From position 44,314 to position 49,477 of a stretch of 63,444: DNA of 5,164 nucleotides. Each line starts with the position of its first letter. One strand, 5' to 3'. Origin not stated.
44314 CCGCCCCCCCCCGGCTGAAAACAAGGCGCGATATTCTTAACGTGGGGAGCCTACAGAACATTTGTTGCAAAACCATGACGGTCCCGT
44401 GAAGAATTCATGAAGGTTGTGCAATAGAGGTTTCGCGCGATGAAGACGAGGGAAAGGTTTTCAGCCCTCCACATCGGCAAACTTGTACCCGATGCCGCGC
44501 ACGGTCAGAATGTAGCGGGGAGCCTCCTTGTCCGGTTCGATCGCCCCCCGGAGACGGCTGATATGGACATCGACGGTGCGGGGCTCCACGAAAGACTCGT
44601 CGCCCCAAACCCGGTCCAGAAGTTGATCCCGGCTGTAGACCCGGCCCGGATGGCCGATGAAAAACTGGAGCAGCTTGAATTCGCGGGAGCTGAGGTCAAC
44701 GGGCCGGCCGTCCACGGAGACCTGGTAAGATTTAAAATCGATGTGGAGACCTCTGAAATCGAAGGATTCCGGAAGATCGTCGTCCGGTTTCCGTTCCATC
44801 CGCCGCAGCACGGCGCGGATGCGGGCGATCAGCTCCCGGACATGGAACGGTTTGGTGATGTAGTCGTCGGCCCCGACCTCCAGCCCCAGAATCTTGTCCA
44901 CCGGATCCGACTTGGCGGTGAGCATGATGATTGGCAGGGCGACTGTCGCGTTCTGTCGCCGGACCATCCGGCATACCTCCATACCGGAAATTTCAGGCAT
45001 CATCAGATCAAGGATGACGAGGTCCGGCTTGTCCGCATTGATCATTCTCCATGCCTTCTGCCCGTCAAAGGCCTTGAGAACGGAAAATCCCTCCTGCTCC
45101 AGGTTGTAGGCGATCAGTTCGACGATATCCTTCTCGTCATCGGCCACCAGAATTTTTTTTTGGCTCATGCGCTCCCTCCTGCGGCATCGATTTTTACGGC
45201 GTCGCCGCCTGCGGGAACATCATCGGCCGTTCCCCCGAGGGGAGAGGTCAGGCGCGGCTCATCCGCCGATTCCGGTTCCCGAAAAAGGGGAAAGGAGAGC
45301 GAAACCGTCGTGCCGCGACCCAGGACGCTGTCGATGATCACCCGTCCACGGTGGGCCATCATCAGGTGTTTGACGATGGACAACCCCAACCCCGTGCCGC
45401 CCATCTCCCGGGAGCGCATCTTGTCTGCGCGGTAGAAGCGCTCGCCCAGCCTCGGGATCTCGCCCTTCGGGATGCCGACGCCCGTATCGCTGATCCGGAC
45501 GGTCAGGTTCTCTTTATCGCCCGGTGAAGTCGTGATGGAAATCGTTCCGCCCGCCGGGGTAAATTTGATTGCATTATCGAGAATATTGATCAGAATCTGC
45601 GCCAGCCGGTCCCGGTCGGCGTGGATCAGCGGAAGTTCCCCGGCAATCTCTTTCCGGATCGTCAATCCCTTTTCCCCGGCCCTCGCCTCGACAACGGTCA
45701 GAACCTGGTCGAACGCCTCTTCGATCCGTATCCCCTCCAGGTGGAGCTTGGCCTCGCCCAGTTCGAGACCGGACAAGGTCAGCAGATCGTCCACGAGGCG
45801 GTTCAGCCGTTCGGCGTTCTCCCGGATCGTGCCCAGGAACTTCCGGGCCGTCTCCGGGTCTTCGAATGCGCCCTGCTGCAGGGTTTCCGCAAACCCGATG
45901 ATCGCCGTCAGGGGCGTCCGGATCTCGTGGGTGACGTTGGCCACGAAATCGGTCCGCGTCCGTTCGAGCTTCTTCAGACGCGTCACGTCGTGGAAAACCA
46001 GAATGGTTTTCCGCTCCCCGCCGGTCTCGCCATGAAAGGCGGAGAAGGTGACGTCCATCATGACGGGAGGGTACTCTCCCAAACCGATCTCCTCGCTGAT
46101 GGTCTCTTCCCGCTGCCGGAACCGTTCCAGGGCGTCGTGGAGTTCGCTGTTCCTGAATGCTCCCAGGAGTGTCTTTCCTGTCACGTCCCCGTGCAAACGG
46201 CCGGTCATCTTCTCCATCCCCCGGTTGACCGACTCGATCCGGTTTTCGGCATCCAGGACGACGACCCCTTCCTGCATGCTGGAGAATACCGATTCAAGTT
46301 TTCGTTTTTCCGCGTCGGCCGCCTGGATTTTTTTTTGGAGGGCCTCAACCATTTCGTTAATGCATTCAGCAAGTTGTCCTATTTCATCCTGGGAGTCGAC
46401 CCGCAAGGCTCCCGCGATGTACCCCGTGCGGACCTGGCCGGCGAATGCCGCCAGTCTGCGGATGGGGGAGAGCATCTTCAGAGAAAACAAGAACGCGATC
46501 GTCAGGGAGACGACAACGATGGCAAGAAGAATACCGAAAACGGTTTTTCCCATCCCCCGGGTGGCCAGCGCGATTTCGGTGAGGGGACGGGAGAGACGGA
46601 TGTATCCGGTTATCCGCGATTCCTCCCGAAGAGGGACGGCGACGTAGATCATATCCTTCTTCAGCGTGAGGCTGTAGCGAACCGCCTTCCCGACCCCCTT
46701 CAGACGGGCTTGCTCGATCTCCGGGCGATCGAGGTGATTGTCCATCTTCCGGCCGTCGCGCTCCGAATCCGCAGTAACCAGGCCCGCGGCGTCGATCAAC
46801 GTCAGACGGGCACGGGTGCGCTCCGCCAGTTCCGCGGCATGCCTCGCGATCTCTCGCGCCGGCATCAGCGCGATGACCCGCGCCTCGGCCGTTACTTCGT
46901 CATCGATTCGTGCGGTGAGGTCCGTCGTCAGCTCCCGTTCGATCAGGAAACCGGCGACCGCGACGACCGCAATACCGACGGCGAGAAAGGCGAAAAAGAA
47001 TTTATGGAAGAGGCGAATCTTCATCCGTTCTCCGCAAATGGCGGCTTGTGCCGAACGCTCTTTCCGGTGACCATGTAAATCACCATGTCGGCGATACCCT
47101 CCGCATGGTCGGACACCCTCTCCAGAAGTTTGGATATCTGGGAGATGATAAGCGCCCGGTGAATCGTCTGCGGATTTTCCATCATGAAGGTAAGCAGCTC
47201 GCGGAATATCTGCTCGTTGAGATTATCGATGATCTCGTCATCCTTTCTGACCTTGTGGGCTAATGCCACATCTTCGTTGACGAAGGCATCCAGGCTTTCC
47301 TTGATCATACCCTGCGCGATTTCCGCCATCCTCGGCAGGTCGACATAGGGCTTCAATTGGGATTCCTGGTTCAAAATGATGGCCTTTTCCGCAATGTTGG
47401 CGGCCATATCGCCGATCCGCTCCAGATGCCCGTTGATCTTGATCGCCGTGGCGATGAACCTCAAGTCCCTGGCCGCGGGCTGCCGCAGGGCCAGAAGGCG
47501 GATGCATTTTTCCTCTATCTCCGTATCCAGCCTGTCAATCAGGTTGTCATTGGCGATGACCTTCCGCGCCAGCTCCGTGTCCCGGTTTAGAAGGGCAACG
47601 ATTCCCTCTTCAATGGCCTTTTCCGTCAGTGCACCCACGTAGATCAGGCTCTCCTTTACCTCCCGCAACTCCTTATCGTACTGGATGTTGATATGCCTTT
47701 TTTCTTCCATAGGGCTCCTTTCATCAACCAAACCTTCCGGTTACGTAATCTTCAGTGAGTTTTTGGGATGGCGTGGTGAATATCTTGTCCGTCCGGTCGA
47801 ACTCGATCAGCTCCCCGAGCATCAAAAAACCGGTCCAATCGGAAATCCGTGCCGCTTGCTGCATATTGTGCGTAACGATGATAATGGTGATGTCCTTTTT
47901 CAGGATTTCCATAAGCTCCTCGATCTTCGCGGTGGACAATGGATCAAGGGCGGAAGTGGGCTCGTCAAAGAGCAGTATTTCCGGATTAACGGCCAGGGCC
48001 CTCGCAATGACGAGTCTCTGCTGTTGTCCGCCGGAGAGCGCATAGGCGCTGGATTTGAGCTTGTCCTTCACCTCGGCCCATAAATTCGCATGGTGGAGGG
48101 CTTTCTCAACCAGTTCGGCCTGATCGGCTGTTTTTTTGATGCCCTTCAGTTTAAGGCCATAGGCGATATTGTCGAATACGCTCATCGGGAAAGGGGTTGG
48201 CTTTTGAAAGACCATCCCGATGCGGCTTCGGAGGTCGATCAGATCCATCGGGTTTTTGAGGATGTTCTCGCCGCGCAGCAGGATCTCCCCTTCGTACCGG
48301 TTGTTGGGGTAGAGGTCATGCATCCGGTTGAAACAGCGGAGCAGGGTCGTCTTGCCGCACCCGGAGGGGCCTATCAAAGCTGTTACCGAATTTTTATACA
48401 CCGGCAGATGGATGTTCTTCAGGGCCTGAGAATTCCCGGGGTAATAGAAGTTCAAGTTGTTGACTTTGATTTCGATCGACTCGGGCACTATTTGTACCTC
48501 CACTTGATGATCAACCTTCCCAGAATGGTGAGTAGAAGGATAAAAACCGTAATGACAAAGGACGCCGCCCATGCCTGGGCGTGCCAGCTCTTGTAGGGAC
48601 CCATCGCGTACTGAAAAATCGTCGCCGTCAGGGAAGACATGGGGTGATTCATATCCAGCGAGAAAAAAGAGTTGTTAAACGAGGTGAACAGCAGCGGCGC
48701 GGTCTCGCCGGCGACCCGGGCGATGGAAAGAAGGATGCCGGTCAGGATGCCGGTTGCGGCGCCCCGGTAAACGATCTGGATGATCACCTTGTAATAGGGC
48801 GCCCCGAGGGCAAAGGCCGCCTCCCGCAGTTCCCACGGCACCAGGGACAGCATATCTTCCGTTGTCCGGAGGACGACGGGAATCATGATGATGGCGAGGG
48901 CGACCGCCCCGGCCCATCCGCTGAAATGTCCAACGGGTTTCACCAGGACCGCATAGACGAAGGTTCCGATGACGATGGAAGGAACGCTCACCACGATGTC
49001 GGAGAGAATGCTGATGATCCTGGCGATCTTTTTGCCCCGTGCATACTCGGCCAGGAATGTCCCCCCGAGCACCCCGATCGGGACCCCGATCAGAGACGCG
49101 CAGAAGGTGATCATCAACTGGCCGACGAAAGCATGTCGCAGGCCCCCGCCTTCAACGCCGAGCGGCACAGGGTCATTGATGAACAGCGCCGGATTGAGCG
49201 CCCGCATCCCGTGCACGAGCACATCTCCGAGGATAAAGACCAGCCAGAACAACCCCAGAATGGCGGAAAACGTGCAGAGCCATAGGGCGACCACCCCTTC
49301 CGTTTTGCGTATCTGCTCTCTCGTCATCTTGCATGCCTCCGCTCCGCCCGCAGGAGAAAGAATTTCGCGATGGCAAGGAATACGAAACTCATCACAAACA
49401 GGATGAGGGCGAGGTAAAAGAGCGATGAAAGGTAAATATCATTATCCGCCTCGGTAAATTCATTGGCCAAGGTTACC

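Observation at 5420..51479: Fourteen 11-bp-phased Pho-box-like arrays tie almost every operon in the window to one regulon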

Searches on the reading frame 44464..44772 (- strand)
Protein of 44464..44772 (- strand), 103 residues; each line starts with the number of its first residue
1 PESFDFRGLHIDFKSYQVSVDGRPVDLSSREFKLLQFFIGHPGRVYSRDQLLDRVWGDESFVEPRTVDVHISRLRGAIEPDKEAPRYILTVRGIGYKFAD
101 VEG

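Call 40: search_solved_structures(query=window:44464-44772:-, max_evalue=1e-10, show_alignments=5)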
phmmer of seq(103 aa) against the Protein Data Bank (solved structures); distinct sequences matched with E-value up to 1e-10: 49.
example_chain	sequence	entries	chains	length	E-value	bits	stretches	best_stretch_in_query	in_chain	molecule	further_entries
3t72_A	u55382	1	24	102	3e-27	98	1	3-99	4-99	Phosphate regulon transcriptional regulatory protein phoB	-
1qqi_A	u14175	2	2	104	3.2e-27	97.9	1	3-99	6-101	PHOSPHATE REGULON TRANSCRIPTIONAL REGULATORY PROTEIN PHOB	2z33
1gxp_A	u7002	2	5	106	3.4e-27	97.8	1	3-99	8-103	PHOSPHATE REGULON TRANSCRIPTIONAL REGULATORY PROTEIN | PHOSPHATE REGULON TRANSCRIPTIONAL REGULATORY PROTEIN PHOB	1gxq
2oqr_A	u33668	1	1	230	7.3e-21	77.5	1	9-98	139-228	Sensory transduction protein regX3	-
8hih_O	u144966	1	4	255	5.6e-20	74.6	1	9-98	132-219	Transcriptional regulatory protein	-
8hml_A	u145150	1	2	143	5.2e-19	71.5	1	9-99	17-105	DNA-binding response OmpR family regulator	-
2hwv_A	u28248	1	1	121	1.6e-18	70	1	11-99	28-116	DNA-binding response regulator VicR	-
8hig_A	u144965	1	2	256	1.8e-18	69.8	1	9-99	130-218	DNA-binding response OmpR family regulator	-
6cqg_A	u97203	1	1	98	1.8e-18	69.8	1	14-97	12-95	DNA-binding response regulator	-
2zxj_A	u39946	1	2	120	2.1e-18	69.6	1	14-97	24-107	Transcriptional regulatory protein walR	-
1p2f_A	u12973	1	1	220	2.8e-18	69.2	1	4-100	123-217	Response Regulator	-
2gwr_A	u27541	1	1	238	3.4e-18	68.9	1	6-98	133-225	DNA-binding response regulator mtrA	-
5za3_A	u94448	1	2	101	8e-18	67.7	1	19-98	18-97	DNA-binding response regulator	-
2d1v_A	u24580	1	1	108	2.3e-17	66.2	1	14-99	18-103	Transcriptional regulatory protein yycF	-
6kyx_A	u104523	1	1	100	1.4e-15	60.5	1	4-97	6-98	DNA-binding response regulator ArlR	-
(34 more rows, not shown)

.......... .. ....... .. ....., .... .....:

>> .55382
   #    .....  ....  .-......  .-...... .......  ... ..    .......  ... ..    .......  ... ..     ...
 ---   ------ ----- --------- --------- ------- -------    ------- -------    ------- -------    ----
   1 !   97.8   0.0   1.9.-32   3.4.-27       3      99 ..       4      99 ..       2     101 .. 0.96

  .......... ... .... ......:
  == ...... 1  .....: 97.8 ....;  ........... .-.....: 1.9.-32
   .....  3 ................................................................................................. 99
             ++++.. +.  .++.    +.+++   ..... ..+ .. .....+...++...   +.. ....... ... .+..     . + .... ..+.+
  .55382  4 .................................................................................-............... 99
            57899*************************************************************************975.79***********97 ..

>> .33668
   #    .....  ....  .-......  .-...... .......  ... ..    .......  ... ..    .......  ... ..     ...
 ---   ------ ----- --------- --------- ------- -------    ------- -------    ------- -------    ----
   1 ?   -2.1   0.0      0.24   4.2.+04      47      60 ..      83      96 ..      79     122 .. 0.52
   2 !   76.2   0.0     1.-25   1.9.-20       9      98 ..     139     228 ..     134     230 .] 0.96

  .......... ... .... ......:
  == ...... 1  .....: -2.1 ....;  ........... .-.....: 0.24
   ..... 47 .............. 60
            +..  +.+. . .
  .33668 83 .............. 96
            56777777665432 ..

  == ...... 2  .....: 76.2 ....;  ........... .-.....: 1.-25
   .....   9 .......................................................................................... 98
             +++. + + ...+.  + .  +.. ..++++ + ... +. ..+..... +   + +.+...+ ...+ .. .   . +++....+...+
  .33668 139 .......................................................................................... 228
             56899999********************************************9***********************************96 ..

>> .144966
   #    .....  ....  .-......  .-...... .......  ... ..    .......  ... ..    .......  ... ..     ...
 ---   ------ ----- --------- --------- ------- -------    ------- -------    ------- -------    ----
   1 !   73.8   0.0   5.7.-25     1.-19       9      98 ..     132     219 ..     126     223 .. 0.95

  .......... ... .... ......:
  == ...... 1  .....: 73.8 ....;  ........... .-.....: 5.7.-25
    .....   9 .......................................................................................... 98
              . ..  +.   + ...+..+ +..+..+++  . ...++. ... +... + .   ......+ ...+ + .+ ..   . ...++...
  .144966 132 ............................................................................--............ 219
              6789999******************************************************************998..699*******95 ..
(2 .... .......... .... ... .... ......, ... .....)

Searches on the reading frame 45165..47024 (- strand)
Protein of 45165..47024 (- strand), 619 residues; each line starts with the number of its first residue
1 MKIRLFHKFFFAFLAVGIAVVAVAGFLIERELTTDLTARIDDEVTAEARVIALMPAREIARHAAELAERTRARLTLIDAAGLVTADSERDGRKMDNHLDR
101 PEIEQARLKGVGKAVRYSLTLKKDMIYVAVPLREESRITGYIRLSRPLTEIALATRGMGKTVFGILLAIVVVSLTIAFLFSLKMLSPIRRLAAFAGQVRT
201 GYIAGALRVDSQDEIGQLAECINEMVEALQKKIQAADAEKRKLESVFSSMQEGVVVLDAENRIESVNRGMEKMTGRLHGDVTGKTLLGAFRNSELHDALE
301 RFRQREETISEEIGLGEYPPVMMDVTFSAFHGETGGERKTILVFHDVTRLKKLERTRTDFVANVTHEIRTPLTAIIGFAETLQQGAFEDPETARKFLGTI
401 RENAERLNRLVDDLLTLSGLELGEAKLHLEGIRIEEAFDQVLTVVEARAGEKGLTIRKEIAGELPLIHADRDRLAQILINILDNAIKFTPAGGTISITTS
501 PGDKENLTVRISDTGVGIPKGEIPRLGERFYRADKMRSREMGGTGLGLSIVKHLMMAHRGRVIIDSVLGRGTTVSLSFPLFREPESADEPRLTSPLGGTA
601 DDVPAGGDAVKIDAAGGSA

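Call 8: search_protein_families(library=pfam, proteins=[window:45165-47024:-], max_evalue=0.00001)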
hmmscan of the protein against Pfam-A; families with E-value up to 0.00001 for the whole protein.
window:45165-47024:- (619 aa): 7 families
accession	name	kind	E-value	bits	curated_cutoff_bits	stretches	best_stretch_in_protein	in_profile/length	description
PF02518.31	HATPase_c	-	1.8e-30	106.1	26.4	1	470-580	2-109/111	Histidine kinase-, DNA gyrase B-, and HSP90-like ATPase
PF00512.31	HisKA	-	1.1e-21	77.1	26.9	1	357-421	2-64/66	His Kinase A (phospho-acceptor) domain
PF08448.16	PAS_4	-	9.7e-09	35.9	23.1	1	247-351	1-109/110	PAS fold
PF16736.11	sCache_like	-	2.5e-07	31.4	27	1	65-147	38-117/117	Single Cache-like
PF13188.13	PAS_8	-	4.2e-07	30.1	21.8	1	242-302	2-61/65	PAS domain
PF00989.32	PAS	-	6.2e-07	29.9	22.6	1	243-313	3-73/113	PAS fold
PF13426.13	PAS_9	-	1.1e-06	29.3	27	1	252-348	2-102/103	PAS domain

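Call 46: search_protein_families(library=ncbifam, proteins=[window:45165-47024:-], max_evalue=0.00001)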
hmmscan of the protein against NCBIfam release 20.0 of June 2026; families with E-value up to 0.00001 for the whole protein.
window:45165-47024:- (619 aa): 87 families (the best 25 are shown)
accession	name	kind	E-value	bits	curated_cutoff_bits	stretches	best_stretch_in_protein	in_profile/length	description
NF046044.1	PnpS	equivalog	5.1e-114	381.3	400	1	188-579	2-390/390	two-component system histidine kinase PnpS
NF033092.0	HK_WalK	equivalog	3.4e-112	376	725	1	55-579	69-593/594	cell wall metabolism sensor histidine kinase WalK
TIGR02966.1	phoR_proteo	equivalog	1e-85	287.7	334.2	1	238-578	3-333/333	phosphate regulon sensor histidine kinase PhoR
NF045911.1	TCSHisKinNblS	equivalog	2.2e-65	221.2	1000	1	113-576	133-616/621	two-component system sensor histidine kinase NblS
NF008468.0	PRK11360.1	equivalog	5.2e-65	220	646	1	121-583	157-611/616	two-component system sensor histidine kinase AtoS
NF033093.1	HK_VicK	exception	3.7e-64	217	680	1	161-586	14-441/448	cell wall metabolism sensor histidine kinase VicK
NF008312.0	PRK11100.1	equivalog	4e-59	200.7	356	2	358-579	257-473/477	two-component system sensor histidine kinase CreC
NF053855.1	HisKinPhoRBctds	equivalog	3.8e-57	194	500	1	3-572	5-575/583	two-component system sensor histidine kinase PhoR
NF041210.1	his_kin_PieS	equivalog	7.8e-55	186.7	850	2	350-582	243-472/474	two component system sensor histidine kinase PieS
NF047874.1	MASE3_PAS_HK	subfamily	2.7e-52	178.5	560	1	217-583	241-627/655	MASE3 domain-containing sensor histidine kinase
NF040691.1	MtrAB_MtrB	equivalog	1.6e-51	175.9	450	2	345-588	259-500/507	MtrAB system histidine kinase MtrB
NF008235.0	PRK11006.1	equivalog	8.1e-51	173.2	390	1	242-579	99-422/431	phosphate regulon sensor histidine kinase PhoR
NF012163.2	BaeS_SmeS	equivalog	2.1e-50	172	500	2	349-576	232-454/457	sensor histidine kinase efflux regulator BaeS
TIGR01386.1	cztS_silS_copS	subfamily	2.7e-50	171.7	292.55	2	351-579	235-457/457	heavy metal sensor histidine kinase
NF008318.0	PRK11107.1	equivalog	8.4e-48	163.1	890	1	354-588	290-526/920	two-component sensor histidine kinase BarA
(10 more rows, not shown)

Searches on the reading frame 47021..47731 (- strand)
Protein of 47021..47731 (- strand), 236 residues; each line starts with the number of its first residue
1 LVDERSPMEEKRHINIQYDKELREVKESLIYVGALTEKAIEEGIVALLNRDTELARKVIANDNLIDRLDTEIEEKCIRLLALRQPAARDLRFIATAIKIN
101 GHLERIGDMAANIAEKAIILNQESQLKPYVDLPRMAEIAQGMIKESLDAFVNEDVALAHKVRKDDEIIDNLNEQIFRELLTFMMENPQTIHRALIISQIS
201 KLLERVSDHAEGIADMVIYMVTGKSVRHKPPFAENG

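Call 8: search_protein_families(library=pfam, proteins=[window:47021-47731:-], max_evalue=0.00001)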
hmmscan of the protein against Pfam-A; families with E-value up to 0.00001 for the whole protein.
window:47021-47731:- (236 aa): 1 family
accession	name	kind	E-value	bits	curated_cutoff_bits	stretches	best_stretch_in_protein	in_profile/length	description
PF01895.24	PhoU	-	1.4e-45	154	23.5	2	33-116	5-88/89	PhoU domain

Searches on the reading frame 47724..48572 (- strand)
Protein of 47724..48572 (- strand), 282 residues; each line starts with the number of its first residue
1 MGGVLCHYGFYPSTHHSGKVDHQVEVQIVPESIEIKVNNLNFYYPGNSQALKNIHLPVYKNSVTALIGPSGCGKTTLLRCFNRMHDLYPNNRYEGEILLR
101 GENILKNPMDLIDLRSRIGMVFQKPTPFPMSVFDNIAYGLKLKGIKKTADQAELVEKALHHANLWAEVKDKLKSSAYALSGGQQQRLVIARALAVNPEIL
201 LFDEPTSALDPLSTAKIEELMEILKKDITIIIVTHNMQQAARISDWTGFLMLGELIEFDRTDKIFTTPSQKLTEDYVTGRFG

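Call 8: search_protein_families(library=pfam, proteins=[window:47724-48572:-], max_evalue=0.00001)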
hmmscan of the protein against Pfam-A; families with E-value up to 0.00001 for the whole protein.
window:47724-48572:- (282 aa): 3 families
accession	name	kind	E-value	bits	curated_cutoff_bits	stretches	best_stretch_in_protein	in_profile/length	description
PF00005.33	ABC_tran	-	5.7e-33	114.9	25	1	51-207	1-137/137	ABC transporter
PF13304.12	AAA_21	-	1.5e-15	58.5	27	1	162-237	221-300/304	AAA domain, putative AbiEii toxin, Type IV TA system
PF02463.25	SMC_N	-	5.5e-08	32.9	40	0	163-247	135-209/220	RecF/RecN/SMC N terminal domain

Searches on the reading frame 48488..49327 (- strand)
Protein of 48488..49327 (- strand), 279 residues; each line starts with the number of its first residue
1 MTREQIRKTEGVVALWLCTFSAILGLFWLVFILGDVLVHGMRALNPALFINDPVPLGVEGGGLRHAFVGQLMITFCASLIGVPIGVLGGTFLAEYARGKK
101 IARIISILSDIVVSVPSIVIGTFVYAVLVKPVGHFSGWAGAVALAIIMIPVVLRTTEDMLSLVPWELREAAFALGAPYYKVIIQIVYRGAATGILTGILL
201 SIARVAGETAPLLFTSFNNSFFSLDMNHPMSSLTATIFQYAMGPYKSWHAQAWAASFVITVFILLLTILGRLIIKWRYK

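Call 8: search_protein_families(library=pfam, proteins=[window:48488-49327:-], max_evalue=0.00001)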
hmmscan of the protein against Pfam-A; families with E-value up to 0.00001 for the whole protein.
window:48488-49327:- (279 aa): 1 family
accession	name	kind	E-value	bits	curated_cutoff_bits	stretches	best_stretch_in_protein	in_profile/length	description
PF00528.27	BPD_transp_1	-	3.9e-19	69.5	26.4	1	85-273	1-178/184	Binding-protein-dependent transport system inner membrane component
